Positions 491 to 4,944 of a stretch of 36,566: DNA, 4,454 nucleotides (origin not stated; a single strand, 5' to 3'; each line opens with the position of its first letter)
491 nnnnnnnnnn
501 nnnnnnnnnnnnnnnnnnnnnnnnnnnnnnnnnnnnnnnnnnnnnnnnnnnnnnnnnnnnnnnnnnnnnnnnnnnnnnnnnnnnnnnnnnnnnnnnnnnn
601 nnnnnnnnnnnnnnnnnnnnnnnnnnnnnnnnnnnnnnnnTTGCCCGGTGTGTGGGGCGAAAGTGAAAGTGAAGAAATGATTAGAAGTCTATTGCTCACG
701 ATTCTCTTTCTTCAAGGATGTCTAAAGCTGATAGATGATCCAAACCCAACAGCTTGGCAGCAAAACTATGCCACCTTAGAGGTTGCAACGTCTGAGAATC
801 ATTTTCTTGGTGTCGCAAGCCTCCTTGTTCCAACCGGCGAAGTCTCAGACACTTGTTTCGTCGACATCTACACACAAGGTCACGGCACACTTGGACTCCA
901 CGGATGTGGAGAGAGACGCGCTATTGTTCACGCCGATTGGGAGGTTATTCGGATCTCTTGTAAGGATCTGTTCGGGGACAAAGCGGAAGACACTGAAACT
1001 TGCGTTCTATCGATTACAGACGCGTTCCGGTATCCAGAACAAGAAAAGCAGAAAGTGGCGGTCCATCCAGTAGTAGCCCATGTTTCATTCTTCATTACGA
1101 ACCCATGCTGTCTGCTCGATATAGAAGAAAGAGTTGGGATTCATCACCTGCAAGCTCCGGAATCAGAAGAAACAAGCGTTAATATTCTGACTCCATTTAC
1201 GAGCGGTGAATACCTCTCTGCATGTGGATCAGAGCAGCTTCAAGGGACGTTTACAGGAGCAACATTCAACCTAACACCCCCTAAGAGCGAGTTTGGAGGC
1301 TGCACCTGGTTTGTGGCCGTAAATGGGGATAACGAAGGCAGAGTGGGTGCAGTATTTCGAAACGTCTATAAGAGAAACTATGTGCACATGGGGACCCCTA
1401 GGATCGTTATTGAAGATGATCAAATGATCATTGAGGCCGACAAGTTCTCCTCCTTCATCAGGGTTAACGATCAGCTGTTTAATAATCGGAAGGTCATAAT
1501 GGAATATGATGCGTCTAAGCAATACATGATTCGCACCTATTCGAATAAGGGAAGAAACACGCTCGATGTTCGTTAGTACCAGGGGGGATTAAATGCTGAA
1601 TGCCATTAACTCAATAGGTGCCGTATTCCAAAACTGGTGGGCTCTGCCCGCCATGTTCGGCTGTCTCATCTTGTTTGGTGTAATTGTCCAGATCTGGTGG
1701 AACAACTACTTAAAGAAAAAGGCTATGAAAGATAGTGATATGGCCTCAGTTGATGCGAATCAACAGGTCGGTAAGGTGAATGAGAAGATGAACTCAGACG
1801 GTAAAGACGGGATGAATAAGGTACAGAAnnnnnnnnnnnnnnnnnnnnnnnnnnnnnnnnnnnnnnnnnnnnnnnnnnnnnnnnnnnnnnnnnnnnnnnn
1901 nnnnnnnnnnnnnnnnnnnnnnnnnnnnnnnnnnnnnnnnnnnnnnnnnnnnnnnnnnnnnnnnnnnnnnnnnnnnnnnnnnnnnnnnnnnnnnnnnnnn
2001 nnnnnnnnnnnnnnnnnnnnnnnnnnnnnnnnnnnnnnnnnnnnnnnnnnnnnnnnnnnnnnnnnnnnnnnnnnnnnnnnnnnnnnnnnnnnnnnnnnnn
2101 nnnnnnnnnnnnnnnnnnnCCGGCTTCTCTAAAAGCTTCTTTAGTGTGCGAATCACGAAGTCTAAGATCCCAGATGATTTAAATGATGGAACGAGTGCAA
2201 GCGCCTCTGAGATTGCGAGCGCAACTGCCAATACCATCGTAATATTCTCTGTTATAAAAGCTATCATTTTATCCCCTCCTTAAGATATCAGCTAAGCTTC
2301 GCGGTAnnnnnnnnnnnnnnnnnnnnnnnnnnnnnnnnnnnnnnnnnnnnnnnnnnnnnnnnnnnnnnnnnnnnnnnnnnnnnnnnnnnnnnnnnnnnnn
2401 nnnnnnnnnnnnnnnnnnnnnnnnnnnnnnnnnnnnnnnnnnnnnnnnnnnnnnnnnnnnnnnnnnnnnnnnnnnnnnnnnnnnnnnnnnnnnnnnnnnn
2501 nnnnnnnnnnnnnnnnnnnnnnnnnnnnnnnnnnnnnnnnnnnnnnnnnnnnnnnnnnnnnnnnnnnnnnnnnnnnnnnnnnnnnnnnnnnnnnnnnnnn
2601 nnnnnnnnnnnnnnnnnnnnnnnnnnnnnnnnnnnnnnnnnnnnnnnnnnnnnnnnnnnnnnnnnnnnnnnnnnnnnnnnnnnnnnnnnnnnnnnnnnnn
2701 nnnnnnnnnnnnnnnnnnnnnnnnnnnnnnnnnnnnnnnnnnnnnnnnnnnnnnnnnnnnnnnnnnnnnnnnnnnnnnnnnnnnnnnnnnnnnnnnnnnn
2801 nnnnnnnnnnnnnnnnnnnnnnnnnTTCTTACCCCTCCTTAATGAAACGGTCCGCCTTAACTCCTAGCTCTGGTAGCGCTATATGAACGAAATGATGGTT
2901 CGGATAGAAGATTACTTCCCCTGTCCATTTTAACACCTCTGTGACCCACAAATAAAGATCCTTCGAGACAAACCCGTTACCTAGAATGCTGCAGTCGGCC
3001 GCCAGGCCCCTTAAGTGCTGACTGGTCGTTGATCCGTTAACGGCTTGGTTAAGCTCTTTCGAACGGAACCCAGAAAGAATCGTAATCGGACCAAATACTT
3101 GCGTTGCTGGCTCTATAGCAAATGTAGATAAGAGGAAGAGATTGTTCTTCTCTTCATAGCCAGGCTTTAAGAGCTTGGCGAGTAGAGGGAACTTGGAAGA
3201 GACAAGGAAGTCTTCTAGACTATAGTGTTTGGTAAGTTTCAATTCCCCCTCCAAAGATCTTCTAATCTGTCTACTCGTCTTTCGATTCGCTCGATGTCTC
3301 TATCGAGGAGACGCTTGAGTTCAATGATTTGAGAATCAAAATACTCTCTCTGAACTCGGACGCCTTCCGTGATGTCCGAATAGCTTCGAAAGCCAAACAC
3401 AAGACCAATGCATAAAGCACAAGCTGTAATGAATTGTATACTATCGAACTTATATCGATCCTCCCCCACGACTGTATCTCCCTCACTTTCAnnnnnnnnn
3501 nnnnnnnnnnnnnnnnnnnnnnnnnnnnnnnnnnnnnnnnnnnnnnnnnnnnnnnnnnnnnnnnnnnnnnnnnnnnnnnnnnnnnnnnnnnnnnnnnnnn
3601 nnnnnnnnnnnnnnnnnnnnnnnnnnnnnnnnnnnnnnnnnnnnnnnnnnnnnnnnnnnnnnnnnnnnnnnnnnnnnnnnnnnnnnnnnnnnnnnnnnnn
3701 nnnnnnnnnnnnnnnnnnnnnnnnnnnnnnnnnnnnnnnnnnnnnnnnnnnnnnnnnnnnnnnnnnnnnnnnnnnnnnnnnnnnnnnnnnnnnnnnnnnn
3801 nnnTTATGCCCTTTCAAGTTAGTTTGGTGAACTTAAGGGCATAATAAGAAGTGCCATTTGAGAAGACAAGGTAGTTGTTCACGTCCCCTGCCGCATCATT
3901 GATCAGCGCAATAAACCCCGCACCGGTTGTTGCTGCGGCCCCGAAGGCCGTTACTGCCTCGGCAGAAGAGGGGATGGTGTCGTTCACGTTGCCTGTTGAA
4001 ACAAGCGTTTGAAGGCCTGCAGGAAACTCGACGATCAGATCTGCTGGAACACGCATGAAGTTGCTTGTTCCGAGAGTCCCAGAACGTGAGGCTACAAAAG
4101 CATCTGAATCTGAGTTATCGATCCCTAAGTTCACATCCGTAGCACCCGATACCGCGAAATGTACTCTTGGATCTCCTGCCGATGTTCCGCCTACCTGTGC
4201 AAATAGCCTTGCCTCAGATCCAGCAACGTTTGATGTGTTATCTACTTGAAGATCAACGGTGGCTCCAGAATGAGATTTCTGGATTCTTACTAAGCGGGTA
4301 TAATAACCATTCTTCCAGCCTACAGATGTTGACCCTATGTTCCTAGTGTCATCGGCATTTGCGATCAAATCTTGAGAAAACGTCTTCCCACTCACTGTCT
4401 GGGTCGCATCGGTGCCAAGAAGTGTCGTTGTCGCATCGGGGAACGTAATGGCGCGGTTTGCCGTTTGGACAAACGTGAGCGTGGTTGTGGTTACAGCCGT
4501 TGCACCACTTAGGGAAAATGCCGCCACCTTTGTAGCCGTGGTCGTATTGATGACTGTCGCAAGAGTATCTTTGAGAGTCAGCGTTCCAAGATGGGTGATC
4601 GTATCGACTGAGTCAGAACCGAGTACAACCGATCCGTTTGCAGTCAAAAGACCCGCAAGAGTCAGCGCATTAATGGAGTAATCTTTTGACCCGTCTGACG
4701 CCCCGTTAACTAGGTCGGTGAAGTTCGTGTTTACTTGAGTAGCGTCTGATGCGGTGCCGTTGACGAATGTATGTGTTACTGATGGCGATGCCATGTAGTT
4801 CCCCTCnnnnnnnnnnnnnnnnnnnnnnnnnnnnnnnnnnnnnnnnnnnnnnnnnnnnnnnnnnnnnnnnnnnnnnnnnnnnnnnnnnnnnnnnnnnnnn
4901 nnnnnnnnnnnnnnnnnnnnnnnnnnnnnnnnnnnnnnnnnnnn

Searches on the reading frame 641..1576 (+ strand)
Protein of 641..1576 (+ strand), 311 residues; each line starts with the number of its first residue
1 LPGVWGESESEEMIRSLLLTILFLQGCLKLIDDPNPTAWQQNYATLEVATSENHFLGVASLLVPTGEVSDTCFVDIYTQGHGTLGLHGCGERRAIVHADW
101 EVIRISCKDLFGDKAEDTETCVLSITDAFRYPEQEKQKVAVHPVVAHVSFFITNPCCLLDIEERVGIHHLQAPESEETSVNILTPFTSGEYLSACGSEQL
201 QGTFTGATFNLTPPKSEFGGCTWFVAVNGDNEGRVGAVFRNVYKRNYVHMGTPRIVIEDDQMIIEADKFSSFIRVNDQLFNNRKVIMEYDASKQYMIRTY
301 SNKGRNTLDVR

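Call 47: search_protein_families(library=phrogs, proteins=[window:641-1576:+], max_evalue=0.001)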
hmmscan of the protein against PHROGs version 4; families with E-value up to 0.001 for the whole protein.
window:641-1576:+ (311 aa): 0 families

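Call 50: search_protein_families(library=pfam, proteins=[window:641-1576:+], max_evalue=0.01)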
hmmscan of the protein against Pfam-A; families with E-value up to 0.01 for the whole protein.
window:641-1576:+ (311 aa): 0 families

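Call 70: search_solved_structures(query=window:641-1576:+, max_evalue=1)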
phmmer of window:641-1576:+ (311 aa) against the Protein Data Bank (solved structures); distinct sequences matched with E-value up to 1: 0.

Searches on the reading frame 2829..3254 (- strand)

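Call 47: search_protein_families(library=phrogs, proteins=[window:2829-3254:-], max_evalue=0.001)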
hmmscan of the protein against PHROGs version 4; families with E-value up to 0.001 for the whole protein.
window:2829-3254:- (141 aa): 2 families
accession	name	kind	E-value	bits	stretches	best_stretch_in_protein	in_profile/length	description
phrog_894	-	lysis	1.5e-17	64.7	1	3-126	42-160/389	endolysin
phrog_17373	-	other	2.3e-06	28.5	1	56-129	55-124/224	peptidase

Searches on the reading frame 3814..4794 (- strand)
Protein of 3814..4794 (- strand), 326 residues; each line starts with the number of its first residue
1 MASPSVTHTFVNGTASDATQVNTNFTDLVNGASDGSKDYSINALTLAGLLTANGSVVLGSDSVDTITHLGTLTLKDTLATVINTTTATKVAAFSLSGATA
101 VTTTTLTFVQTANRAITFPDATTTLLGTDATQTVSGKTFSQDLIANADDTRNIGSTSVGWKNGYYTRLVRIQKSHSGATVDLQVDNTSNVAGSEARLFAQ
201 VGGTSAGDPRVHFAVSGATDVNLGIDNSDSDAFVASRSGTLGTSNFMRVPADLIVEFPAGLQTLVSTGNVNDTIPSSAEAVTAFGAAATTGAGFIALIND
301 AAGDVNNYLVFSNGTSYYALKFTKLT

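Call 47: search_protein_families(library=phrogs, proteins=[window:3814-4794:-], max_evalue=0.001)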
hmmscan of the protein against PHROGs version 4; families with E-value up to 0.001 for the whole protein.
window:3814-4794:- (326 aa): 1 family
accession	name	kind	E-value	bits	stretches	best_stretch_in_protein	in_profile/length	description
phrog_692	-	head and packaging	3.3e-07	30.7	1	110-152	277-320/440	virion structural protein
